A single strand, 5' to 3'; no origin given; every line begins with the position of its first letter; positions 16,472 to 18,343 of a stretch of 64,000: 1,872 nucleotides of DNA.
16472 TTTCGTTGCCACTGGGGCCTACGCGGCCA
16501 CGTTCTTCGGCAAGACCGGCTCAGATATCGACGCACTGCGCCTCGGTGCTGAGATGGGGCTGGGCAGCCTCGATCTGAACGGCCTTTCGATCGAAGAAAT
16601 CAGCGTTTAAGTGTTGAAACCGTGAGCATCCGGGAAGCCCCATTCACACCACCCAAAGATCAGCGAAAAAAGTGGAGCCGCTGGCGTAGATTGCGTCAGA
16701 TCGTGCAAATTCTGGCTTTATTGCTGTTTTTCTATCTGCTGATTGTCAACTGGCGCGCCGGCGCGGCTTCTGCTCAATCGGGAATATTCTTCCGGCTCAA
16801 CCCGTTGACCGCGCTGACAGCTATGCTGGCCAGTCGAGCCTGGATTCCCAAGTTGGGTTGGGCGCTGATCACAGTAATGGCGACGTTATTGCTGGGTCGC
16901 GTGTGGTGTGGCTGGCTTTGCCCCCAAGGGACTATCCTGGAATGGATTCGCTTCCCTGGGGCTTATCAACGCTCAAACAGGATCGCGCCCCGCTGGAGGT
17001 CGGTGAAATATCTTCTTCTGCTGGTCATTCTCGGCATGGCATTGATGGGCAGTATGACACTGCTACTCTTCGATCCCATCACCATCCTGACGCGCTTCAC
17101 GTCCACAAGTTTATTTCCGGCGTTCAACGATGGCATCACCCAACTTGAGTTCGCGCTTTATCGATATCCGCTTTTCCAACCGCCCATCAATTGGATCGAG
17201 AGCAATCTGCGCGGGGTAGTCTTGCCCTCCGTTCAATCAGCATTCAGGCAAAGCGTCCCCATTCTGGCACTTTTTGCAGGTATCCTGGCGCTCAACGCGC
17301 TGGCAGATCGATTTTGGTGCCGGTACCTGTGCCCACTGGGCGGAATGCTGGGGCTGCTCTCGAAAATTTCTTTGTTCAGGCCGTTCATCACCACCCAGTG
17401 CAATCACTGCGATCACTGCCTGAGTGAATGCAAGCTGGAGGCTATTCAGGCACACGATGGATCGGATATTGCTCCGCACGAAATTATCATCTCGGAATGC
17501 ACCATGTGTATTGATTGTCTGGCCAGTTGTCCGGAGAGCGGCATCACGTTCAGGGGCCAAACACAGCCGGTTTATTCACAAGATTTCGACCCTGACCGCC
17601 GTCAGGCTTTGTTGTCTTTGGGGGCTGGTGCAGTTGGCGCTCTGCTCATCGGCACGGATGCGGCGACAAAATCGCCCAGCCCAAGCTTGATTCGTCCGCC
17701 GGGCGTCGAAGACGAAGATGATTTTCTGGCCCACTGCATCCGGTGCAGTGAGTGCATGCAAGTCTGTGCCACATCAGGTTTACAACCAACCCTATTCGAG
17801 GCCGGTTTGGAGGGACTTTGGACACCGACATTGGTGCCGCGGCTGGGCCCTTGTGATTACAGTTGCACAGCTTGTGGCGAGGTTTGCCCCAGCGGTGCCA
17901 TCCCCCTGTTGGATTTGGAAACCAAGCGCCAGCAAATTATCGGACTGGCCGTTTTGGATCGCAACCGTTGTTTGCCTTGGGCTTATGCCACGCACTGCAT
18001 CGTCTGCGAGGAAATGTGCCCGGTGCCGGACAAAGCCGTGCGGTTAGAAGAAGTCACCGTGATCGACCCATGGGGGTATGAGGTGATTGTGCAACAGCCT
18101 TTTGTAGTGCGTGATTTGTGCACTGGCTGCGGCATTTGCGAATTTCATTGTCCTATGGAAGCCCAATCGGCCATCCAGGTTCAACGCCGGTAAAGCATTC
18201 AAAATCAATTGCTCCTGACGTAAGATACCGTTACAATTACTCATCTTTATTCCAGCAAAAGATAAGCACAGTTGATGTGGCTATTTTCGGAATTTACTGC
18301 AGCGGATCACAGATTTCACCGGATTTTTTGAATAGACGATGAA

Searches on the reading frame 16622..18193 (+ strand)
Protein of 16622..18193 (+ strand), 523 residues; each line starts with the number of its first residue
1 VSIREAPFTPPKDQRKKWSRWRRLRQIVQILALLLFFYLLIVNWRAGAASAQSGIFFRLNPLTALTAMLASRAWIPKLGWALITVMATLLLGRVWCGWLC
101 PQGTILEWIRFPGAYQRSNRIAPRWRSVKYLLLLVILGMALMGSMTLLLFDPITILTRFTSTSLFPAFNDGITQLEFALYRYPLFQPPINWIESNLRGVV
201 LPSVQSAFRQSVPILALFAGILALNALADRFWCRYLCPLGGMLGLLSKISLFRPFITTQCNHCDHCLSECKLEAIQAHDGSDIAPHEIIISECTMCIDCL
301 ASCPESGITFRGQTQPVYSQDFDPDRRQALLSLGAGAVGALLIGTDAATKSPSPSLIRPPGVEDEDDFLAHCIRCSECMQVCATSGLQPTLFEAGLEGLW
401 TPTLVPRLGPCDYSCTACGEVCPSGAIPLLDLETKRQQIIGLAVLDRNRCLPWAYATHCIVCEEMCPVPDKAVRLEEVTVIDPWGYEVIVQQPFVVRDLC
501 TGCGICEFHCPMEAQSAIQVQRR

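Call 8: search_protein_families(library=pfam, proteins=[window:16622-18193:+])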
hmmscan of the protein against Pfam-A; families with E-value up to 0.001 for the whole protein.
window:16622-18193:+ (523 aa): 10 families
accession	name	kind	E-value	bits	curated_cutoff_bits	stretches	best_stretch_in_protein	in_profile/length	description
PF12801.12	Fer4_5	-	1.8e-18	66.7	22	2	79-110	7-38/48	4Fe-4S binding domain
PF12838.12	Fer4_7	-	2.2e-11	44.4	27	0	457-514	3-52/52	4Fe-4S dicluster domain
PF13187.11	Fer4_9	-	3.3e-11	43.5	27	2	259-306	1-50/52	4Fe-4S dicluster domain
PF14697.11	Fer4_21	-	1.8e-08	34.8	35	0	258-306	6-55/59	4Fe-4S dicluster domain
PF13237.11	Fer4_10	-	4e-08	33.5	25.5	0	496-514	5-24/53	4Fe-4S dicluster domain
PF13484.11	Fer4_16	-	6.7e-08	33.6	30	0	414-468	4-65/66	4Fe-4S double cluster binding domain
PF00037.32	Fer4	-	2.4e-05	24.4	21.1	1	495-514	3-22/24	4Fe-4S binding domain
PF12837.12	Fer4_6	-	0.00026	21.2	25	1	495-514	4-23/24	4Fe-4S binding domain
PF13534.11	Fer4_17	-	0.00032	21.6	22.2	1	457-513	3-59/61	4Fe-4S dicluster domain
PF12797.12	Fer4_2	-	0.00039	20.7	24.5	1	493-511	3-21/22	4Fe-4S binding domain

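Call 31: search_protein_families(library=ncbifam, proteins=[window:16622-18193:+], max_evalue=0.00001)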
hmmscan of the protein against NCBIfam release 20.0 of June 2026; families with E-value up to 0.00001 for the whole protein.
window:16622-18193:+ (523 aa): 12 families
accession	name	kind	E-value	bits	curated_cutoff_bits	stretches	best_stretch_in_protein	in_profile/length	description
NF007012.0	PRK09476.1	equivalog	4.1e-30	104.8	269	1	325-520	10-205/254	ferredoxin-type protein NapG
TIGR02163.1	napH_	subfamily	5e-26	91.8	213.05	2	224-310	164-253/255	NapH/MauN family ferredoxin-type protein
NF007013.0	PRK09477.1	equivalog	1e-21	77.3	234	2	214-313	181-279/286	quinol dehydrogenase ferredoxin subunit NapH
TIGR00397.1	mauM_napG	subfamily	1.2e-21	77.2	178.85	1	329-521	11-197/213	MauM/NapG family ferredoxin-type protein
TIGR00402.1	napF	equivalog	1.3e-19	70.6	102.2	2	356-514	21-147/149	ferredoxin-type protein NapF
NF046105.1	TransRegNosR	equivalog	2.1e-12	46.1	1000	1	210-300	577-662/680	transcriptional regulator NosR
NF038196.1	ferrodoxin_EFR1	subfamily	6.2e-11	42.8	75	1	256-315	182-236/242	EFR1 family ferrodoxin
NF042909.1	FMH_DH_FwdF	exception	3.5e-09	36.2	375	1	414-518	103-198/336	tungsten-dependent formylmethanofuran dehydrogenase subunit FwdF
NF045874.1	Vhu_polyferre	exception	2e-07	30.1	600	0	256-313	126-179/381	F420-non-reducing hydrogenase associated-polyferredoxin VhuB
TIGR01971.1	NuoI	subfamily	2.3e-06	27.2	113.05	0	414-468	46-95/121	NADH-quinone oxidoreductase, chain I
NF058577.1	FdxA_fam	equivalog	3.6e-06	27.1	65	0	494-516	3-25/52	4Fe-4S ferredoxin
TIGR02700.1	flavo_MJ0208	hypoth_equivalog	4.8e-06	26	251.35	1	257-317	147-202/234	dihydromethanopterin reductase (acceptor)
